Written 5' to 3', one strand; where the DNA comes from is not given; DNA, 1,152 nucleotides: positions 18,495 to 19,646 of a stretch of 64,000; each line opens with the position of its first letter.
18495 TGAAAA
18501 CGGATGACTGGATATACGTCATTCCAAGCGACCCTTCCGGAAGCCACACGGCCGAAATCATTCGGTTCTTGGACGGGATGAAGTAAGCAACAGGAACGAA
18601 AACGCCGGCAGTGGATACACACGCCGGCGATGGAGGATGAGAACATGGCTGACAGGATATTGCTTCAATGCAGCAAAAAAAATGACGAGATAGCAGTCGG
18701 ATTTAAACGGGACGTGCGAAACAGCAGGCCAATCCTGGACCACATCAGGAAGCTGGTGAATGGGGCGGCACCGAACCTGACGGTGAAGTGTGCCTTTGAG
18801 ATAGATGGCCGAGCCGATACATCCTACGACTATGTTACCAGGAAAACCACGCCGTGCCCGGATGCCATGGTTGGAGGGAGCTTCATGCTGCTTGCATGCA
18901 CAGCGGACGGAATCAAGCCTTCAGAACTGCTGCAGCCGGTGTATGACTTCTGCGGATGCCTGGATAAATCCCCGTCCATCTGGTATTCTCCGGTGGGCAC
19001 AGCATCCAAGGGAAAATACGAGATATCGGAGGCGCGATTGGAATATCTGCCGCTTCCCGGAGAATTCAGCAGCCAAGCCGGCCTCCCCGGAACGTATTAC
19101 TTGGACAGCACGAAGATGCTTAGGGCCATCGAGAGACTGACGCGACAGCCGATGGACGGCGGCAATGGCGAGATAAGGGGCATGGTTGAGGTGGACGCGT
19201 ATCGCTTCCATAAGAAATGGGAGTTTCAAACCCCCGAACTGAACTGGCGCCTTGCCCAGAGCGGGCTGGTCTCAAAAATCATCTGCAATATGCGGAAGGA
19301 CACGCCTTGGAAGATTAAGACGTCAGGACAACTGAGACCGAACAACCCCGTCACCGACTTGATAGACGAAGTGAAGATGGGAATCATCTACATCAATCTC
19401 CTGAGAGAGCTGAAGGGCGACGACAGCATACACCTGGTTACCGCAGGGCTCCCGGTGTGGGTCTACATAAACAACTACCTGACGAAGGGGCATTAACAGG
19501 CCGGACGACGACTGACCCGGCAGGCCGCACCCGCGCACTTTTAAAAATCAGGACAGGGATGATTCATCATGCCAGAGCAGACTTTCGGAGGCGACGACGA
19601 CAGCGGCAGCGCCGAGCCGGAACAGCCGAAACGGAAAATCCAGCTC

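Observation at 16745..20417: Tandem triplet of divergent paralogs of an unrecognisable ~290-aa family in one SD-coupled unit, followed by a HEAT-repeat protein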

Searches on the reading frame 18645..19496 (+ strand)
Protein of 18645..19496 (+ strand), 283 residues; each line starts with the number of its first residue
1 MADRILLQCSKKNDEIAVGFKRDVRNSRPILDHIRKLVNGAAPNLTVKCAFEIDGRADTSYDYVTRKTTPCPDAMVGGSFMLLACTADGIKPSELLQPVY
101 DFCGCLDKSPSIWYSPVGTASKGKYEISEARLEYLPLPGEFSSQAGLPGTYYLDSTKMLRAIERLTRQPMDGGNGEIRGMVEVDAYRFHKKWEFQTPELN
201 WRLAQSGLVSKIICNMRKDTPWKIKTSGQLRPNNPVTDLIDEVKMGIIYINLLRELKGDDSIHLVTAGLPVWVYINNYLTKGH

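Call 3: search_protein_families(library=pfam, proteins=[window:18645-19496:+], max_evalue=1)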
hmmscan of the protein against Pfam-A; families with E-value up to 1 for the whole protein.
window:18645-19496:+ (283 aa): 0 families

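Call 4: search_protein_families(library=ncbifam, proteins=[window:18645-19496:+], max_evalue=1)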
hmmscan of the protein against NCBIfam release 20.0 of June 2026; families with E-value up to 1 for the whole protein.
window:18645-19496:+ (283 aa): 0 families

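Call 10: find_homologous_proteins(query=window:18645-19496:+)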
Query window:18645-19496:+ (283 aa): 7 proteins with E <= 0.001 among 631 candidates.
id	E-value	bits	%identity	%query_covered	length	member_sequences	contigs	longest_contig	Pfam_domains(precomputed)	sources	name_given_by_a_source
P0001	8.2e-193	657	100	100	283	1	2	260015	-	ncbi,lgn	-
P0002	1.1e-144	499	78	100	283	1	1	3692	-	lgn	-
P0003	5.4e-97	343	58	98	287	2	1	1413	-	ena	-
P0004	5.0e-80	287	49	98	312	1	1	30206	-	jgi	jgi:hypothetical protein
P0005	2.5e-69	252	47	99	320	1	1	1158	-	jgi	jgi:hypothetical protein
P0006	7.9e-61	224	43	99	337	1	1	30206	-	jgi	jgi:hypothetical protein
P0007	8.1e-29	119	35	98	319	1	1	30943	-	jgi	jgi:hypothetical protein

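Call 14: search_solved_structures(query=A2, max_evalue=10)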
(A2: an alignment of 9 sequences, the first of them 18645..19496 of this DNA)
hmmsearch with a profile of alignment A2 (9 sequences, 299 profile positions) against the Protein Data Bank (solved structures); distinct sequences matched with E-value up to 10: 1.
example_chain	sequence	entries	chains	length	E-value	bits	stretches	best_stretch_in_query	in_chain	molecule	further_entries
3mts_A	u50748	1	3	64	0.91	12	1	184-224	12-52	Histone-lysine N-methyltransferase SUV39H1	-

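Call 15: find_encoding_contigs(protein=P0004, flank=10000, max_places=4)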
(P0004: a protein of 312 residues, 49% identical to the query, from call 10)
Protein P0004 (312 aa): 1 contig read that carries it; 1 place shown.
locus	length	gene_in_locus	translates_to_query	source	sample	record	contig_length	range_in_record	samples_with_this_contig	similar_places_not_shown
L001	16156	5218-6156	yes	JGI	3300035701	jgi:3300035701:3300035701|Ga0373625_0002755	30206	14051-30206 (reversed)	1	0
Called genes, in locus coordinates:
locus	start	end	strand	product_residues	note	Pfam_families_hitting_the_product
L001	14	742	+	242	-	PF01040:UbiA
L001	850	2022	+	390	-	-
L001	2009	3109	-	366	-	PF00890:FAD_binding_2 (weak), PF01266:DAO (weak), PF01494:FAD_binding_3, PF01946:Thi4 (weak), PF03486:HI0933_like, PF05834:Lycopene_cycl (weak), PF07992:Pyr_redox_2, PF13450:NAD_binding_8, +2 more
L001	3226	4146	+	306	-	-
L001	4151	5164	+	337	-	-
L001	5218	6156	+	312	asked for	-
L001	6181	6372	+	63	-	-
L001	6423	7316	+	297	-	-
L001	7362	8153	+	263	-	PF13646:HEAT_2 (weak)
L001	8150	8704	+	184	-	PF00013:KH_1 (faint), PF21800:KH_KRR1_2nd (faint), PF22891:KH_PNO1_2nd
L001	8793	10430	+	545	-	PF02518:HATPase_c, PF13589:HATPase_c_3, PF09239:Topo-VIb_trans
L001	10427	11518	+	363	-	PF04406:TP6A_N, PF21180:TOP6A-Spo11_Toprim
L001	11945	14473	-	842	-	-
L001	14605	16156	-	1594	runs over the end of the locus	-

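Call 16: find_encoding_contigs(protein=P0007, flank=10000, max_places=4)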
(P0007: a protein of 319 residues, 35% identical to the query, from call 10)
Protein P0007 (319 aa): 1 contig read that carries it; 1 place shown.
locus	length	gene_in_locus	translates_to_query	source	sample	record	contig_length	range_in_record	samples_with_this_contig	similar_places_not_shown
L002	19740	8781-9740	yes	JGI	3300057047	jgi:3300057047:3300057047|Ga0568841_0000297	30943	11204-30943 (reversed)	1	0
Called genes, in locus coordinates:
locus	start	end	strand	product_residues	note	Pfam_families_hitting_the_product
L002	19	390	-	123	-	-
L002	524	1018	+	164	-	-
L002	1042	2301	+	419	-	PF00368:HMG-CoA_red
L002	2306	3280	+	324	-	PF00953:Glycos_transf_4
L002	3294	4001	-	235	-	PF00483:NTP_transferase, PF12804:NTP_transf_3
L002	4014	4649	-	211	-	PF01940:DUF92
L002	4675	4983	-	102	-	PF01918:Alba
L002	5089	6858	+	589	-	PF12797:Fer4_2 (faint), PF12837:Fer4_6 (faint), PF14697:Fer4_21, PF00037:Fer4, PF02463:SMC_N (faint), PF00005:ABC_tran, PF13304:AAA_21 (faint), PF00005:ABC_tran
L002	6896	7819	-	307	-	PF00890:FAD_binding_2 (faint), PF01134:GIDA (faint), PF01266:DAO (faint), PF07992:Pyr_redox_2, PF13738:Pyr_redox_3, PF00070:Pyr_redox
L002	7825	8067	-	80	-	PF00462:Glutaredoxin, PF13417:GST_N_3 (weak), PF13409:GST_N_2 (weak)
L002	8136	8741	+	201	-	PF04250:DUF429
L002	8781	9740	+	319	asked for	-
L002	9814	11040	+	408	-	-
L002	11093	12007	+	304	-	PF01063:Aminotran_4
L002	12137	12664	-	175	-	-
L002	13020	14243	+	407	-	PF00484:Pro_CA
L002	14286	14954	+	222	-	-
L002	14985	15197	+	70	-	-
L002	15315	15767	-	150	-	-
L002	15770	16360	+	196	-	PF25213:HVO_A0261_N (faint), PF09339:HTH_IclR (weak), PF12840:HTH_20 (weak), PF01022:HTH_5, PF14947:HTH_45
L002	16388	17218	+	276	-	PF01145:Band_7, PF13421:Band_7_1 (weak)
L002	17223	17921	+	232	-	PF01145:Band_7, PF13421:Band_7_1 (faint)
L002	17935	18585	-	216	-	-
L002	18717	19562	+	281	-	-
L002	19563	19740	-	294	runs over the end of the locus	PF03144:GTP_EFTU_D2 (weak)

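Call 17: find_encoding_contigs(protein=P0001, flank=10000, max_places=4)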
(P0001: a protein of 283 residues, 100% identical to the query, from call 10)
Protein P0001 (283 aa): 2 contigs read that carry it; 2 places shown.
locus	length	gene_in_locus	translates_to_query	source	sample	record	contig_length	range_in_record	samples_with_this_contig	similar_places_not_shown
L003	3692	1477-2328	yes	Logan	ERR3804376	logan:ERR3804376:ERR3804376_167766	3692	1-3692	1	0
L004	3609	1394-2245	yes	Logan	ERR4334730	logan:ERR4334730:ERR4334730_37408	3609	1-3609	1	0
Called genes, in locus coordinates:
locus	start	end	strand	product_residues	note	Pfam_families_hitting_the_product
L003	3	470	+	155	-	?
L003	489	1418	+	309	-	-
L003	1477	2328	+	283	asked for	-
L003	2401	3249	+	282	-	PF13646:HEAT_2 (weak)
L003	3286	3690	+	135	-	?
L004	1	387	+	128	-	?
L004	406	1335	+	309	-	-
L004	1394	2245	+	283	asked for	-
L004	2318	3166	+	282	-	PF13646:HEAT_2 (weak)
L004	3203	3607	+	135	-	?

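Call 19: search_protein_representatives(alignment_id=A2)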
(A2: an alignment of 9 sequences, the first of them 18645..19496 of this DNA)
Query: 9 sequences, 299 profile positions. Proteins with E-value up to 0.001 (for the whole library): 18; up to 1e-10: 17; up to 1e-30: 13. The best 18 are listed.
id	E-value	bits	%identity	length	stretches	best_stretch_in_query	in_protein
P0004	1.4e-132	457.9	-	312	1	1-298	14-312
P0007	6.5e-106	370.4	-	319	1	1-298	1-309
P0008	1.3e-95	336.6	-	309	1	1-277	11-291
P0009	3.3e-70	253.1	-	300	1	4-293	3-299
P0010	1.0e-66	241.7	-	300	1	1-298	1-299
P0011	9.1e-66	238.5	-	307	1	2-297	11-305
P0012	1.2e-65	238.2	-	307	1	4-293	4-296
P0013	7.2e-64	232.3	-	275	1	21-291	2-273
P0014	1.8e-63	231.0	-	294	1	2-291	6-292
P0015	4.3e-60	219.9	-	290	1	4-297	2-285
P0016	1.6e-57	211.5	-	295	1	1-295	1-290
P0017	3.5e-51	190.7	-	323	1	3-288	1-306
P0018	2.9e-49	184.4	-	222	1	1-211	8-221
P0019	1.1e-20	90.5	-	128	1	165-292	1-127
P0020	4.9e-20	88.4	-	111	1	4-115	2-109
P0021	6.0e-18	81.5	-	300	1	32-297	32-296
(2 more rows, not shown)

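Call 25: predict_structure(alignment_id=A2)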
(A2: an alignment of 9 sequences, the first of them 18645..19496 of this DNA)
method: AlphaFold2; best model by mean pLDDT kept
length: 283 residues; sequences in the alignment: 9
mean_pLDDT: 68.2   pTM: 0.53
mean pLDDT of the five models: 68.2, 63.6, 63.1, 60.4, 52.8
residues with pLDDT >= 90: 16; 70-90: 144; 50-70: 57; < 50: 66
segments of 3 or more residues with pLDDT < 50: 1-3, 119-123, 128-152, 221-223, 227-229, 231-237, 257-260, 268-283
pLDDT, mean of each block of 10 residues (from residue 1): 61 83 74 85 87 85 89 74 88 76 67 66 49 29 32 65 89 89 85 76 83 69 49 51 72 59 53 37 26
secondary structure, 60 per line:
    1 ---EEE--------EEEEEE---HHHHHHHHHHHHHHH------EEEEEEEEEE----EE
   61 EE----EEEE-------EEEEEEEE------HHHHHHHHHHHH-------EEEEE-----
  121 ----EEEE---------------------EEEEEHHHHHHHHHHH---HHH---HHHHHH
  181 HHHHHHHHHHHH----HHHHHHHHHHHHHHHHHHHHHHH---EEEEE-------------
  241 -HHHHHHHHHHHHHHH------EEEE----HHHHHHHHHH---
elements in order: E4-6 E15-20 H24-38 E45-54 E59-62 E67-70 E78-85 H92-103 E111-115 E125-128 E150-154 H155-165 H175-192 H197-219 E223-227 H242-256 E263-266 H271-280

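Call 27: find_homologous_proteins(query=A4, max_evalue=0.01)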
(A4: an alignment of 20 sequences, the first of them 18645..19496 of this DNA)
Query A4 (20 sequences) (283 aa, profile of the alignment): 8 proteins with E <= 0.01 among 6873 candidates.
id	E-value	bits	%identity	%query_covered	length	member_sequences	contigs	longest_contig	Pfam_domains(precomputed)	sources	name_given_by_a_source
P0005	6.0e-116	405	47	99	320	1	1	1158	-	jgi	jgi:hypothetical protein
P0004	2.3e-115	403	49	98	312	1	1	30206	-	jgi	jgi:hypothetical protein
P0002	8.8e-114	398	78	100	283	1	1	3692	-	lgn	-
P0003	1.3e-113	397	58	98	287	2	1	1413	-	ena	-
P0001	2.1e-113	397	100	100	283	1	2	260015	-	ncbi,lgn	-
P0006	6.2e-111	388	43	99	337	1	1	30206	-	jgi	jgi:hypothetical protein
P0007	1.0e-90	322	35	98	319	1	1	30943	-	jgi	jgi:hypothetical protein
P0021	9.3e-71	257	23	87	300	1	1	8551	-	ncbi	-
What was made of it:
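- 7-8 hits among 5.8e9 proteins (calls 10, 27) and 18 among 1.84e9 representatives (call 19).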

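Call 28: find_related_loci(query=A3, collection=genome_contigs, flank=10000)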
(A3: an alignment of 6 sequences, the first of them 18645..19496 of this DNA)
Query A3 (283 aa) in genome_contigs; peptide patterns used: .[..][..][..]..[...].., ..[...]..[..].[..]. (x = any residue, [..] = any of these).
37 stretches matched a pattern, but none encodes a relative of the query by tblastn (E <= 1e-3).
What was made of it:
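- Tried and rejected: With A3 it found no relative (call 28).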

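Call 35: fold_search(model_id=the predicted structure, library=pdb)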
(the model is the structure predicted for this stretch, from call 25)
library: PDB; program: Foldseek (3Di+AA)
matches with E <= 10: 499; with E <= 0.001: 0
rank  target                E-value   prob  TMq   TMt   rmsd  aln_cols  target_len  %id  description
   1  4y6i_F                4.5e-02  0.75  0.20  0.41   9.8       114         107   14  Crystal structure of E.coli CutA1 E61V/C16A/C39A/C79A mutation (released 2015-09-23)
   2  6zm9                  4.5e-02  0.72  0.22  0.40   9.8       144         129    9  PHAGE SAM LYASE IN COMPLEX WITH S-METHYL-5'-THIOADENOSINE (released 2021-02-24)
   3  5is2                  5.1e-02  0.28  0.21  0.17  15.4       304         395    8  Crystal structure of Mycobacterium avium SerB2 at pH 6.6 (released 2016-04-27)
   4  8om2_J                5.7e-02  0.57  0.20  0.31  13.4       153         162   10  Small subunit of yeast mitochondrial ribosome in complex with METTL17/Rsm22. (released 2024-01-10)
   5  3p96                  5.7e-02  0.38  0.23  0.18  14.6       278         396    7  Crystal structure of Phosphoserine phosphatase SerB from Mycobacterium avium, native form (released 2010-11-10)
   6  6zsb_AH               6.4e-02  0.44  0.19  0.34  11.3       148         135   10  Human mitochondrial ribosome in complex with mRNA and P-site tRNA (released 2020-09-16)
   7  9hlz_J                6.8e-02  0.47  0.21  0.28  15.2       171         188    9  Translational activators Aep1, Aep2 and Atp25 in complex with mRNA and the yeast mitochondrial ribosome (released 2025-12-17)
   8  5it0                  6.8e-02  0.30  0.24  0.18  15.2       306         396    8  Crystal structure of Mycobacterium avium SerB2 mutant D343N/D347N (released 2016-04-27)
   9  4y65_B                7.2e-02  0.66  0.20  0.42   9.9       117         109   14  Crystal structure of E.coli CutA1 C16A/C39A/C79A mutation (released 2015-04-15)
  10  7odr_f                7.2e-02  0.35  0.17  0.25  16.9       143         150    8  State A of the human mitoribosomal large subunit assembly intermediate (released 2021-06-23)
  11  5jlp                  7.6e-02  0.38  0.24  0.18  14.1       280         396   10  Crystal structure of Mycobacterium avium SerB2 in complex with serine at ACT domain (released 2017-05-03)
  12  9hcd_f                8.0e-02  0.82  0.22  0.49   5.0       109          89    7  Mouse mitoribosome large subunit assembly intermediate (with uL16m) bound to MRM3-dimer, DDX28 and the MALSU-L0R8F8-mt (released 2025-06-11)
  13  8sk1_A                8.0e-02  0.57  0.20  0.30   6.4       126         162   13  Bacillus anthracis HPPK in complex with bisubstrate inhibitor HP-73 (released 2024-07-03)
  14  5it4                  8.0e-02  0.25  0.22  0.17  16.6       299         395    9  Crystal structure of Mycobacterium avium SerB2 mutant D343N (released 2016-04-27)
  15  5jjb                  8.0e-02  0.21  0.21  0.16  17.9       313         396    7  Crystal structure of Mycobacterium avium SerB2 mutant D343G (released 2016-05-18)
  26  9hcg_f                1.6e-01  0.57  0.21  0.43   7.4       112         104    9  Mouse mitoribosome large subunit assembly intermediate bound to NSUN4, METRF4, MRM2, GTPBP7 and MALSU1-L0R8F8-mt-ACP c (released 2025-06-18)
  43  9hci_A                2.5e-01  0.44  0.20  0.07   7.0       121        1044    9  structure of the double Cys-substituted cross-linked AcrB variant S562C_T837C (released 2025-11-19)
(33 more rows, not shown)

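Call 37: search_protein_families(library=pfam, alignment_id=A4, max_evalue=10)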
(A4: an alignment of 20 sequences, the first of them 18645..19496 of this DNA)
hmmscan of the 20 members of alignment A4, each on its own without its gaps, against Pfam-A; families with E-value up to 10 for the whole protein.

A. member 1, window:18645-19496:+ (283 aa): 0 families

B. families by the number of members that match (of 20 scanned): 4 families
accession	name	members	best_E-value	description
PF11154.13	DUF2934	1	0.00032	Protein of unknown function (DUF2934)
PF21395.2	Arc_capsid_dom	1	0.036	Activity-regulated cytoskeleton-associated protein, capsid domain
PF09909.14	DUF2138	1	0.092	Uncharacterized protein conserved in bacteria (DUF2138)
PF09982.15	LpxR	1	0.16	Outer membrane protein LpxR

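Call 38: search_protein_families(library=padloc, alignment_id=A4, max_evalue=1)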
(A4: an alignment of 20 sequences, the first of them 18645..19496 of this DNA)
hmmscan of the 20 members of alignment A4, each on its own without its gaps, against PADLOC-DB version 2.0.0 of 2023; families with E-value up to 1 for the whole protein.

A. member 1, window:18645-19496:+ (283 aa): 0 families

B. families by the number of members that match (of 20 scanned): 1 family
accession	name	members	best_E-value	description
PDLC05073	PDC-S70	1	0.024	-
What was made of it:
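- On Known anti-phage defence systems (PADLOC-DB 2.0): One of 20 members hit PDC-S70 at E 0.024, and nothing else matched (call 38).
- PADLOC is negative (call 38).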

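Call 39: search_protein_families(library=phrogs, alignment_id=A4, max_evalue=1)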
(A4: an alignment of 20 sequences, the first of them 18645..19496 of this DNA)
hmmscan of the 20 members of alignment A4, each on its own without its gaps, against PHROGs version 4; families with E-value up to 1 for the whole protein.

A. member 1, window:18645-19496:+ (283 aa): 0 families

B. families by the number of members that match (of 20 scanned): 7 families
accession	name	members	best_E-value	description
phrog_31335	-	1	0.0027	-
phrog_8475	-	1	0.057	-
phrog_8075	-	1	0.15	-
phrog_28633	-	1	0.17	-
phrog_16553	-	1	0.28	transcriptional repressor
phrog_37663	-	1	0.31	-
phrog_34065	-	1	0.35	-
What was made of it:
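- On Virus or plasmid protein families (PHROGs, BFVD, IMG/VR): PHROGs gave no consistent hit (call 39).
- No consistent hit for 20 members in Pfam, PADLOC or PHROGs (calls 37-39).
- Tried and rejected: Nothing consistent (calls 3, 4, 37-39).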

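Call 40: predict_structure(alignment_id=A4)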
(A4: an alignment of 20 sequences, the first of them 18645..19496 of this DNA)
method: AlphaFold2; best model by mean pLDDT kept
length: 283 residues; sequences in the alignment: 20
mean_pLDDT: 89.6   pTM: 0.86
mean pLDDT of the five models: 89.6, 89.6, 89.3, 89.0, 88.7
residues with pLDDT >= 90: 195; 70-90: 72; 50-70: 15; < 50: 1
segments of 3 or more residues with pLDDT < 50: none
pLDDT, mean of each block of 10 residues (from residue 1): 84 95 85 94 96 94 95 90 96 96 91 88 88 77 72 96 97 96 93 88 95 84 86 78 89 94 93 88 65
secondary structure, 60 per line:
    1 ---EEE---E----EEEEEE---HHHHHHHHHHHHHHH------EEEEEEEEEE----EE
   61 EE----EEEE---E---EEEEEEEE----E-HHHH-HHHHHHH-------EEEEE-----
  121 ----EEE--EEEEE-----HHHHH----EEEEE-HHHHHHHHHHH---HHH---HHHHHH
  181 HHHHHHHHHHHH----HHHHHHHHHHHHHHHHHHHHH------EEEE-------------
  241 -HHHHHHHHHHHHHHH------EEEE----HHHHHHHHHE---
elements in order: E4-6 E15-20 H24-38 E45-54 E59-62 E67-70 E78-85 H92-95 H97-103 E111-115 E125-127 E130-134 H140-144 E149-153 H155-165 H175-192 H197-217 E224-227 H242-256 E263-266 H271-279
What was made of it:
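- On Ferredoxin-like ACT/CutA1-type domains (N-terminal domain only): The secondary-structure order fits (call 40).
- The AlphaFold model is confident and depends on the alignment (calls 25, 40).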

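Call 44: find_encoding_contigs(protein=P0021, flank=10000, max_places=4)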
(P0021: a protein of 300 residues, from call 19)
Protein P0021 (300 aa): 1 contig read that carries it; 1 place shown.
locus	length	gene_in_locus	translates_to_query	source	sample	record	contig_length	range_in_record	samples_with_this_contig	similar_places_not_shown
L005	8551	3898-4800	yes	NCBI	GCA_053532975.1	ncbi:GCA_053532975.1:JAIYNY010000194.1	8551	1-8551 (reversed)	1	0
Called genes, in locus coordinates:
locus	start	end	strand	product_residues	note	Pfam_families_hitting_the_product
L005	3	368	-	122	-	?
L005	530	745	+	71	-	PF02697:VAPB_antitox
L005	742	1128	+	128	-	PF01850:PIN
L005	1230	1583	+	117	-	-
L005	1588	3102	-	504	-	PF02881:SRP54_N (weak), PF13604:AAA_30 (weak), PF00448:SRP54, PF13207:AAA_17 (weak), PF13401:AAA_22 (weak)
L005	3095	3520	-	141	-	PF02996:Prefoldin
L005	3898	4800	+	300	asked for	-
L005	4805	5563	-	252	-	PF02616:SMC_ScpA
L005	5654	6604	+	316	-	PF01699:Na_Ca_ex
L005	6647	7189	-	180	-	PF18306:LDcluster4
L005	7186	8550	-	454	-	?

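Call 45: fold_search(model_id=the predicted structure, library=pdb)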
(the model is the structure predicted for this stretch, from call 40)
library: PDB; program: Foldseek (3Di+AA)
matches with E <= 10: 780; with E <= 0.001: 0
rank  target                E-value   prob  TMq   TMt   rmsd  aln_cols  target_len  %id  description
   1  6qo0_A                2.8e-02  0.20  0.20  0.19  21.9       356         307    9  I47W mutated sulfur oxygenase reductase from Acidianus ambivaens (released 2020-03-04)
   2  6qkm_A                3.2e-02  0.33  0.19  0.18  13.9       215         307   11  Diallyl trisulfide inhibited sulfur oxygenase reductase (released 2020-02-19)
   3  6qmv_A                3.8e-02  0.18  0.20  0.19  21.8       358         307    9  E87D sulfur oxygenase reductase (released 2020-03-04)
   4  6qjc_A                4.0e-02  0.20  0.22  0.21  20.5       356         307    9  Dimethyl disulfide inhibited sulfur oxygenase reductase (released 2020-02-05)
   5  4y6i_F                5.1e-02  0.80  0.21  0.44   9.7       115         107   13  Crystal structure of E.coli CutA1 E61V/C16A/C39A/C79A mutation (released 2015-09-23)
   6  7m66_A                6.7e-02  0.13  0.17  0.14  19.5       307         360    8  Targeting Enterococcus faecalis HMG-CoA reductase with a novel non-statin inhibitor (released 2022-09-28)
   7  1naq_E                7.1e-02  0.41  0.18  0.37   9.6       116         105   14  Crystal structure of CUTA1 from E.coli at 1.7 A resolution (released 2003-11-25)
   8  7m1z_B                7.1e-02  0.14  0.18  0.14  19.5       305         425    8  Targeting Enterococcus faecalis HMG-CoA reductase with a novel non-statin inhibitor (released 2022-09-21)
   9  7m66_B                7.1e-02  0.11  0.16  0.13  19.5       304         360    8  Targeting Enterococcus faecalis HMG-CoA reductase with a novel non-statin inhibitor (released 2022-09-28)
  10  7m1z_C                7.1e-02  0.11  0.15  0.12  19.4       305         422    8  Targeting Enterococcus faecalis HMG-CoA reductase with a novel non-statin inhibitor (released 2022-09-21)
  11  7drg_A                7.6e-02  0.41  0.20  0.17   9.8       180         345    9  Pseudomonas aeruginosa T6SS protein PA0821 (released 2021-06-16)
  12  4nez                  7.6e-02  0.33  0.19  0.29  16.1       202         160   12  Crystal Structure of an engineered protein with ferredoxin fold, Northeast Structural Genomics Consortium (NESG) Target  (released 2014-01-15)
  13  7drg_B                8.0e-02  0.41  0.19  0.16   9.0       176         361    9  Pseudomonas aeruginosa T6SS protein PA0821 (released 2021-06-16)
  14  3aa9_C                8.5e-02  0.75  0.22  0.49   9.9       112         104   13  Crystal Structure Analysis of the Mutant CutA1 (E61V) from E. coli (released 2010-08-11)
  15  4y6i_B                8.5e-02  0.69  0.21  0.44   9.7       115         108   13  Crystal structure of E.coli CutA1 E61V/C16A/C39A/C79A mutation (released 2015-09-23)
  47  9mhr_B                2.3e-01  0.23  0.21  0.27  13.2       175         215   11  G169L variant of Coproheme Decarboxylase from Streptomyces Coelicolor in complex with Monovinyl, Monopropionate Deuter (released 2025-10-22)
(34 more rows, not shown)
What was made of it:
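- On Ferredoxin-like ACT/CutA1-type domains (N-terminal domain only): Foldseek hits to CutA1 and MgtC-C have probability 0.75-0.87 but E 0.03-0.25 (calls 35, 45).
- Closest known: Ferredoxin-like alpha/beta sandwich regulatory domains. Same: These were the top domain-level Foldseek hits: probability 0.75-0.87, TM on target 0.44-0.61 (calls 35, 45).
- The N-terminal domain's best, though non-significant, fold hits are CutA1 and ACT-like MgtC-C (calls 35, 45).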
